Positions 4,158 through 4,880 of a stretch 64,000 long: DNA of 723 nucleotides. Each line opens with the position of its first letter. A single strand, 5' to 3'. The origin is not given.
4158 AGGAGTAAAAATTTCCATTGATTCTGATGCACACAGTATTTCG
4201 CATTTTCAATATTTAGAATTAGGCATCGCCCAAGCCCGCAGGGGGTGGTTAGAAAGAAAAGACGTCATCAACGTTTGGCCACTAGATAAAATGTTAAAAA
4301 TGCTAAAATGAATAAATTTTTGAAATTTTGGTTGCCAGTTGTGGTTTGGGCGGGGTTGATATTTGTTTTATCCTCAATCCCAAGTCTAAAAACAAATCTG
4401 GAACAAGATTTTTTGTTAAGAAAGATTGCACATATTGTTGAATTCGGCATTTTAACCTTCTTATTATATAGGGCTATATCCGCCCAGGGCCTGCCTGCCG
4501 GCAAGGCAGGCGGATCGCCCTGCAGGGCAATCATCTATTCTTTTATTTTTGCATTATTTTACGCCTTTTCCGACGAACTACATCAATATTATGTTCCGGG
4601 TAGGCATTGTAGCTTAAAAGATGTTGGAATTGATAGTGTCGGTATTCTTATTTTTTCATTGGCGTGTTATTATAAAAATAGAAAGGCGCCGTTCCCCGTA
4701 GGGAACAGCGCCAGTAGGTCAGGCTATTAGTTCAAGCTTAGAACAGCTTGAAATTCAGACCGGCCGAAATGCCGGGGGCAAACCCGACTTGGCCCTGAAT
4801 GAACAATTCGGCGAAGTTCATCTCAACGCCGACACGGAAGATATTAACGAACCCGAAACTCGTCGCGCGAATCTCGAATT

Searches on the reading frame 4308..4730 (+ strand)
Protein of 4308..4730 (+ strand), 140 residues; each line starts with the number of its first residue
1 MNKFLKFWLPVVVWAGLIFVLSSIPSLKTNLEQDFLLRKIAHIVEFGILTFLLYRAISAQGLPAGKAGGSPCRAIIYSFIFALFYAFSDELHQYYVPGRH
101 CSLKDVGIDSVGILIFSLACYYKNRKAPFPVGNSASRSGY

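Call 67: search_protein_families(library=pfam, proteins=[window:4308-4730:+], max_evalue=0.01)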
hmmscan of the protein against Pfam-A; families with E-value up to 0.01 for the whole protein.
window:4308-4730:+ (140 aa): 1 family
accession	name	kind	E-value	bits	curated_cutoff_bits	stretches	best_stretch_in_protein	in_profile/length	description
PF04892.17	VanZ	-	3.1e-16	60.6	30.1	1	7-121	1-123/126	VanZ like family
